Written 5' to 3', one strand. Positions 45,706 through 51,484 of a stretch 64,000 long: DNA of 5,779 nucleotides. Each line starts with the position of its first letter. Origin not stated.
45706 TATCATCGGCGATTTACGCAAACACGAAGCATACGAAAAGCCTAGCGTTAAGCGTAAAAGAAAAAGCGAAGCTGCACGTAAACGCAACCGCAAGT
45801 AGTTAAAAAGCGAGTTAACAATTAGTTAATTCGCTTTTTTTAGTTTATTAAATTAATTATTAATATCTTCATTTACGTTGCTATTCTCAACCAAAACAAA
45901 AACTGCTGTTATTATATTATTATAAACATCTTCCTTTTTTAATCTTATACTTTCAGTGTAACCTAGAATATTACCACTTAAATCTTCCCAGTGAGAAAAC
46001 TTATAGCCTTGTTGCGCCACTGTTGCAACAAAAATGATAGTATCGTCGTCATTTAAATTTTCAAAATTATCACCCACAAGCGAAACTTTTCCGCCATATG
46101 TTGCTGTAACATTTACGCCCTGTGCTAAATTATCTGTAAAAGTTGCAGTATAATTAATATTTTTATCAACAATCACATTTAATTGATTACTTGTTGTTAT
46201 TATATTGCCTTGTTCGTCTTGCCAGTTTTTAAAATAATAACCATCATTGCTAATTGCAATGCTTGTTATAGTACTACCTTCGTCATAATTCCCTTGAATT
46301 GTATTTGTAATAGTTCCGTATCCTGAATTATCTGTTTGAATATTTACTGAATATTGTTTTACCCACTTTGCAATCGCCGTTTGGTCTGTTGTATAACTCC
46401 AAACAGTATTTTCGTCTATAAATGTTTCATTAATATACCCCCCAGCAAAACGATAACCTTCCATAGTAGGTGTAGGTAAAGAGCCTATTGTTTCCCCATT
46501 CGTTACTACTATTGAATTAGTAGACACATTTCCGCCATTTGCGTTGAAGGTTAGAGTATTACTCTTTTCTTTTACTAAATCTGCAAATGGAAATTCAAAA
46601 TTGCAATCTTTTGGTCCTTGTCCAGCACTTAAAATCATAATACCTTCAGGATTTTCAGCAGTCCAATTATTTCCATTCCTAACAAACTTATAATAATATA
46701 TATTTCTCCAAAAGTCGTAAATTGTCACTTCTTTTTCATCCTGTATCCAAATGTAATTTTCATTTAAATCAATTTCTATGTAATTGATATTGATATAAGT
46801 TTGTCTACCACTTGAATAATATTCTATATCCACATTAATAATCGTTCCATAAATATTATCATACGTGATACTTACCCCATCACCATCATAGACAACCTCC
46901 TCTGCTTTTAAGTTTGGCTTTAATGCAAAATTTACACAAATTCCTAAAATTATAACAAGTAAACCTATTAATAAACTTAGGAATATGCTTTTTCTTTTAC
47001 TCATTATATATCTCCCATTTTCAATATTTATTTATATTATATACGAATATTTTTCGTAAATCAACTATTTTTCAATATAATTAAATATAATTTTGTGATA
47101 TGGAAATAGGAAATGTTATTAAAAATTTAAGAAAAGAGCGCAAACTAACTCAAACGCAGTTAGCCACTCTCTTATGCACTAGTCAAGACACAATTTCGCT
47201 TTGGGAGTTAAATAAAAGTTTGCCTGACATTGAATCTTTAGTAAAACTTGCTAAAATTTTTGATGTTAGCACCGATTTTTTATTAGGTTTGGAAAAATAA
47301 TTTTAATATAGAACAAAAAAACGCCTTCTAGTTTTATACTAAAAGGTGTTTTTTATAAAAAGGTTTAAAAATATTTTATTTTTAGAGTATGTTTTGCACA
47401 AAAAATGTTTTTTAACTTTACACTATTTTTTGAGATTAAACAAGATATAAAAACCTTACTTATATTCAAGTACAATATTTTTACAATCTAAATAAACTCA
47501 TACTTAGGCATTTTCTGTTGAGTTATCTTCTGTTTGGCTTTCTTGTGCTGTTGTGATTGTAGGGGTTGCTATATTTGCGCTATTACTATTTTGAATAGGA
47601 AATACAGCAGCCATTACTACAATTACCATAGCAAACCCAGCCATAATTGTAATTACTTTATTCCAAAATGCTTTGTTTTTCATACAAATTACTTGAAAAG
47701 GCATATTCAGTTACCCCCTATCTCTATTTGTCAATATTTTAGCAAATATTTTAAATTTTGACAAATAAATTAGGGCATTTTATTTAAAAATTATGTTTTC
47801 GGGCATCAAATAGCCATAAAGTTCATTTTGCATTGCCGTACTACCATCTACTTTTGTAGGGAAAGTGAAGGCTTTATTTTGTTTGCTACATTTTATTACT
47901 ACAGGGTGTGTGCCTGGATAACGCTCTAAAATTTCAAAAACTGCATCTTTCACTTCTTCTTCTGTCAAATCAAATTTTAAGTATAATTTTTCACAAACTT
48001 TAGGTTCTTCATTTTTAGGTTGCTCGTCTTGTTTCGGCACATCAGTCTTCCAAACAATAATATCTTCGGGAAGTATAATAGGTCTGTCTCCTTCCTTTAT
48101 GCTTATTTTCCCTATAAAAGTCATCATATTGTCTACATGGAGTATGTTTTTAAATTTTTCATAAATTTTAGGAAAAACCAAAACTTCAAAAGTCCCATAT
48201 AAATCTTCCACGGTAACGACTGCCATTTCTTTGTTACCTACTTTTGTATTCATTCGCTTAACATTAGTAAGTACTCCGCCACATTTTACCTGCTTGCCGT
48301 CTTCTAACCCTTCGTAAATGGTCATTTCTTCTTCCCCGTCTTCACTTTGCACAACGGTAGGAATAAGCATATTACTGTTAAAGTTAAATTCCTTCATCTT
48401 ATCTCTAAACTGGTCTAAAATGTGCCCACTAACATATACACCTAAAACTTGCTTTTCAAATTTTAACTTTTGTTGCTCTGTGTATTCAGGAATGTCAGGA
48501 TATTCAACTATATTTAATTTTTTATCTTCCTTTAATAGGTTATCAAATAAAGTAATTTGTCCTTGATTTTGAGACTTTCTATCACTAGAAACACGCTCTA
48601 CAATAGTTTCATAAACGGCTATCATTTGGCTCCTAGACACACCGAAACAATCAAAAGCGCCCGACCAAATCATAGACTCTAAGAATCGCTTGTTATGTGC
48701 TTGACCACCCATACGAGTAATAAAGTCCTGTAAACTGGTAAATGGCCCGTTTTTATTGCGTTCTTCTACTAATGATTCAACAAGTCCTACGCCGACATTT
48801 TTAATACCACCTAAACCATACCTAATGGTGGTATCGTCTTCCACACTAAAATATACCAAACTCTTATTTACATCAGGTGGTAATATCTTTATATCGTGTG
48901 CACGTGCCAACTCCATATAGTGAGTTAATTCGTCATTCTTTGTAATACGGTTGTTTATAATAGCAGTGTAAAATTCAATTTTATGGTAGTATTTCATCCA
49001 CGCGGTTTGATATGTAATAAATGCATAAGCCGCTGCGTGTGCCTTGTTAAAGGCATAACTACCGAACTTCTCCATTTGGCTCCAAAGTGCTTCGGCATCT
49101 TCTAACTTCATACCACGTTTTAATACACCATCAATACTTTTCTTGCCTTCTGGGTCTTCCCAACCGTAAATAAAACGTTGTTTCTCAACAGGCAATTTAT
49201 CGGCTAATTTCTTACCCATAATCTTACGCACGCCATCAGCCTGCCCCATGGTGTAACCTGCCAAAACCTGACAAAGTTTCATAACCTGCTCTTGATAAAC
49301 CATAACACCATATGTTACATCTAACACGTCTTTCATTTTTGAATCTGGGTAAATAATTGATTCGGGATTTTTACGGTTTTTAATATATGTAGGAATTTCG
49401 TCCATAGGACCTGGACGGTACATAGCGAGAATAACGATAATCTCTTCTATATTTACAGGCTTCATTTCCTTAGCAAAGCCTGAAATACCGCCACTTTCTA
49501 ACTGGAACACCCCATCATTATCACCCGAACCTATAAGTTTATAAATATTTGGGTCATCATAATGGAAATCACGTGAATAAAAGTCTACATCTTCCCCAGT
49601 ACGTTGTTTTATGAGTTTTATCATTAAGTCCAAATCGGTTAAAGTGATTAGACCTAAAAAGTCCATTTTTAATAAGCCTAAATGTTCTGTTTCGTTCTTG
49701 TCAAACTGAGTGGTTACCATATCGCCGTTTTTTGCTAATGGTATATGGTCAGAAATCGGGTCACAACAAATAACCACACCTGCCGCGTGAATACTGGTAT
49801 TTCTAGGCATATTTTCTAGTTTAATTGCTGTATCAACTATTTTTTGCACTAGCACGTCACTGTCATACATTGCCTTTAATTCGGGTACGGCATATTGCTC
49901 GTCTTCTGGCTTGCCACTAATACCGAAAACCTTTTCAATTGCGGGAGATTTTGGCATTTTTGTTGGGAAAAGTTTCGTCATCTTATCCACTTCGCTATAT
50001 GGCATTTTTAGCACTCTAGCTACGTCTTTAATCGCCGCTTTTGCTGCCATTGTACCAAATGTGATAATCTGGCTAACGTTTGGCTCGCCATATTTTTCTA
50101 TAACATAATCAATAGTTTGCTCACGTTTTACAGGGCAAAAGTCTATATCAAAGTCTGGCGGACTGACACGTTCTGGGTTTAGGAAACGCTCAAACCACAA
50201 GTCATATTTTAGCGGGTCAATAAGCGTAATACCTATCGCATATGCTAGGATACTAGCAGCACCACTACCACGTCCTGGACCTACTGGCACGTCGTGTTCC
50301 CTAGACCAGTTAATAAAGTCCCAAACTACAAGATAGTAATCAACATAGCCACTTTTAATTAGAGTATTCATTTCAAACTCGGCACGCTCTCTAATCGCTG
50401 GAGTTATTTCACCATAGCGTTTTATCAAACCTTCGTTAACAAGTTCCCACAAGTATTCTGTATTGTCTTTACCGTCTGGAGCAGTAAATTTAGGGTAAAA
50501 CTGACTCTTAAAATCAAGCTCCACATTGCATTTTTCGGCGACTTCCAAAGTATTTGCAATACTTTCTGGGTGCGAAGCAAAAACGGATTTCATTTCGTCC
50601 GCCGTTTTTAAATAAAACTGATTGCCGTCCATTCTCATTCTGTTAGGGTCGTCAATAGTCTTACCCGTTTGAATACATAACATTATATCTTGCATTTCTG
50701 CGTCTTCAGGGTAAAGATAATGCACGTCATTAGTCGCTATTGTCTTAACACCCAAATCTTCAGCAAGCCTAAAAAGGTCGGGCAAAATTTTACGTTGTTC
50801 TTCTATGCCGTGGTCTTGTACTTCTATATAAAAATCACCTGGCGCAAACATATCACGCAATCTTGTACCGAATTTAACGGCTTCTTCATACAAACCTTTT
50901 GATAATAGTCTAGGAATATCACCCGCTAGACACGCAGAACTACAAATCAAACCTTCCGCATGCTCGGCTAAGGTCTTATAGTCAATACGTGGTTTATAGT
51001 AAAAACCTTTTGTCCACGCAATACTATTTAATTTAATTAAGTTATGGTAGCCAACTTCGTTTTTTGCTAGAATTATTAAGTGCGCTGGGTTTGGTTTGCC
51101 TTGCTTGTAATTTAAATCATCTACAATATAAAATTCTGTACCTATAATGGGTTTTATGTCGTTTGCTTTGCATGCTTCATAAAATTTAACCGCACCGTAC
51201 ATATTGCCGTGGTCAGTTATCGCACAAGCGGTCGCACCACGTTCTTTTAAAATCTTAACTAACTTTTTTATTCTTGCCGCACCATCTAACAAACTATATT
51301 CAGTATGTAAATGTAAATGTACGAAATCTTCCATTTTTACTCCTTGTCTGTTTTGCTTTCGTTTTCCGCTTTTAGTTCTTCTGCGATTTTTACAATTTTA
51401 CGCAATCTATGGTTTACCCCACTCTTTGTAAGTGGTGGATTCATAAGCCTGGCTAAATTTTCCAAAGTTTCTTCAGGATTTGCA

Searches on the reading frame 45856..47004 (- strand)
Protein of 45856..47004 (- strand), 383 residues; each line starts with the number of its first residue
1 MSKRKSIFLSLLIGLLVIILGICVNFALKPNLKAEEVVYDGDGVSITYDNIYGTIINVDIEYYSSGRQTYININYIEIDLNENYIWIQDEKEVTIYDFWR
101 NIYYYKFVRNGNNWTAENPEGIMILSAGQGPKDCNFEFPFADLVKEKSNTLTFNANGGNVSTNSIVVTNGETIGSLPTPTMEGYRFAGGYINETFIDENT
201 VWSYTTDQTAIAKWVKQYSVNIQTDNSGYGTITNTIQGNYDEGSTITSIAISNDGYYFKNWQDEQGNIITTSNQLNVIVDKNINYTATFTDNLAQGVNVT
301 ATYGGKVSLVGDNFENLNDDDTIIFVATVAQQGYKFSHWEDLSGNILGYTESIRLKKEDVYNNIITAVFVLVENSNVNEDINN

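Call 8: search_protein_families(library=ncbifam, proteins=[window:45856-47004:-], max_evalue=0.00001)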
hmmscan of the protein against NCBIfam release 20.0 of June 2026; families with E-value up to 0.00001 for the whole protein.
window:45856-47004:- (383 aa): 0 families

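Call 72: search_protein_families(library=pfam, proteins=[window:45856-47004:-], max_evalue=1e-8)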
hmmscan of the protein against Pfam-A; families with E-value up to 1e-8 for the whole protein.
window:45856-47004:- (383 aa): 2 families
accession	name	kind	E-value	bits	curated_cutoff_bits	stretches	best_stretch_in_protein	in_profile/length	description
PF18998.6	Flg_new_2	-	2.7e-18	66.2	23.6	1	221-292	2-72/73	Divergent InlB B-repeat domain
PF09479.16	Flg_new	-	3.6e-12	46.6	27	1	150-213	2-65/65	Listeria-Bacteroides repeat domain (List_Bact_rpt)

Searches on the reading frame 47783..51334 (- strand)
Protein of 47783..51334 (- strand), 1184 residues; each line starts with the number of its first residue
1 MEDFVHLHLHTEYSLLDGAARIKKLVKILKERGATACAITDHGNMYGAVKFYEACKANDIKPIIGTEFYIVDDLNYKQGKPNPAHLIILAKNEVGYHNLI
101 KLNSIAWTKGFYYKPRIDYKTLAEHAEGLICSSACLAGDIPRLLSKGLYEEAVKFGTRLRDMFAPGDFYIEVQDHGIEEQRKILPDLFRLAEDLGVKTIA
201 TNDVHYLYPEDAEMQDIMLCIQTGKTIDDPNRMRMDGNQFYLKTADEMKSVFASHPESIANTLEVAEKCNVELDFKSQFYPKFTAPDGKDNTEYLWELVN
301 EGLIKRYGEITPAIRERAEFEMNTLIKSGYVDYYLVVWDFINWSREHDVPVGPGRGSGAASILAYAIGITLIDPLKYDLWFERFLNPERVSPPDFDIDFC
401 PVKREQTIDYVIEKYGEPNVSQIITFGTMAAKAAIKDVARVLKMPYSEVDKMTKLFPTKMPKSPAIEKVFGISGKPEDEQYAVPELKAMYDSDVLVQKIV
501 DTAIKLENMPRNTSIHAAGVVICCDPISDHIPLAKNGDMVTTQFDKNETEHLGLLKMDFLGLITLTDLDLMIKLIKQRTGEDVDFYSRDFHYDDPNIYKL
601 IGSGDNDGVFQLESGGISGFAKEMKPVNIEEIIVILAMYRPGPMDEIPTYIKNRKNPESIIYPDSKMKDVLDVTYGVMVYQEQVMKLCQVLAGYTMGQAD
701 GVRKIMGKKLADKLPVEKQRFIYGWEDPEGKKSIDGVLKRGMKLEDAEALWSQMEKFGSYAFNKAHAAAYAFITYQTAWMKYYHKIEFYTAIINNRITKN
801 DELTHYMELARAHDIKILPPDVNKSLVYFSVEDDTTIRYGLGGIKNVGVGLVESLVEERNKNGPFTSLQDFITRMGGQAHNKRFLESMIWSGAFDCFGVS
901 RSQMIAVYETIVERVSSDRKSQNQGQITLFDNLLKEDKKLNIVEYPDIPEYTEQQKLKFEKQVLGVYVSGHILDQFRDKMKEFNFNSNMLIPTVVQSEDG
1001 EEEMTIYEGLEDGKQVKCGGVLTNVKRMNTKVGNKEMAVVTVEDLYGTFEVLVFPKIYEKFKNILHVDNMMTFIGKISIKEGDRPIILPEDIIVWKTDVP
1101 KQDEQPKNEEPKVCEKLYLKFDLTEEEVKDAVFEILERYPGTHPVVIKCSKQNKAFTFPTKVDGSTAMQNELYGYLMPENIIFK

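Call 8: search_protein_families(library=ncbifam, proteins=[window:47783-51334:-], max_evalue=0.00001)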
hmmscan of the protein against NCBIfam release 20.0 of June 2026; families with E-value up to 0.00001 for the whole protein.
window:47783-51334:- (1184 aa): 13 families
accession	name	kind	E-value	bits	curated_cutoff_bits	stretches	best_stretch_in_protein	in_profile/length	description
NF005298.0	PRK06826.1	equivalog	0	1409.5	1260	1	2-1181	3-1148/1151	DNA polymerase III subunit alpha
NF004226.0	PRK05673.1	equivalog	0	1280.9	1002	1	3-1161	5-1119/1146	DNA polymerase III subunit alpha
TIGR00594.1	polc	superfamily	0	1205.1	434.35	1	4-1054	1-1022/1022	DNA polymerase III subunit alpha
NF005617.0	PRK07374.1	equivalog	1.9e-288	960.1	1653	1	3-1087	2-1073/1170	DNA polymerase III subunit alpha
NF005377.0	PRK06920.1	equivalog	1.1e-264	881.2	1806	1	3-1161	2-1082/1108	DNA polymerase III subunit alpha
NF007079.0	PRK09532.1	equivalog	5.9e-213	709.6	1525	1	4-763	3-777/876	DNA polymerase III subunit alpha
NF005516.0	PRK07135.1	equivalog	4.2e-182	607.7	1084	2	253-996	190-908/974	DNA polymerase III DnaE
NF004225.0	PRK05672.1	subfamily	7.4e-174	580.5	939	1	2-1084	4-1022/1047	error-prone DNA polymerase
NF005582.0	PRK07279.1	equivalog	6.6e-170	567.3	1279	1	4-1177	2-1028/1033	DNA polymerase III subunit alpha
NF004550.0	PRK05898.1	equivalog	9.6e-166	553.6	1182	2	196-924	135-836/971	DNA polymerase III subunit alpha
NF005616.0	PRK07373.1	equivalog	3.7e-64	216.9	646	1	759-1087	35-353/449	DNA polymerase III subunit alpha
NF001688.0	PRK00448.1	equivalog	2.7e-55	187.6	873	2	80-376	611-914/1445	PolC-type DNA polymerase III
TIGR01405.1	polC_Gram_pos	equivalog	1.4e-52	178.7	1043.45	2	80-376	377-679/1211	DNA polymerase III subunit alpha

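Call 9: search_protein_families(library=pfam, proteins=[window:47783-51334:-], max_evalue=0.01)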
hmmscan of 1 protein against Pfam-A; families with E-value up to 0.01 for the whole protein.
window:47783-51334:- (1184 aa): 5 families
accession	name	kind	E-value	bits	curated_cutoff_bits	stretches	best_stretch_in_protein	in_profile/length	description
PF07733.18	DNA_pol3_alpha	-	1.8e-91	306.8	23.9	1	293-561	1-260/260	Bacterial DNA polymerase III alpha NTPase domain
PF02811.25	PHP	-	3.6e-55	187.2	26.4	1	6-175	1-164/164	PHP domain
PF17657.6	DNA_pol3_finger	-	2.2e-49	167.4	22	1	564-725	1-162/166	Bacterial DNA polymerase III alpha subunit finger domain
PF14579.12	HHH_6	-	5.3e-29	100.7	25.6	1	815-904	2-90/90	Helix-hairpin-helix motif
PF01336.31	tRNA_anti-codon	-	6.3e-05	23.3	27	1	1019-1092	4-72/75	OB-fold nucleic acid binding domain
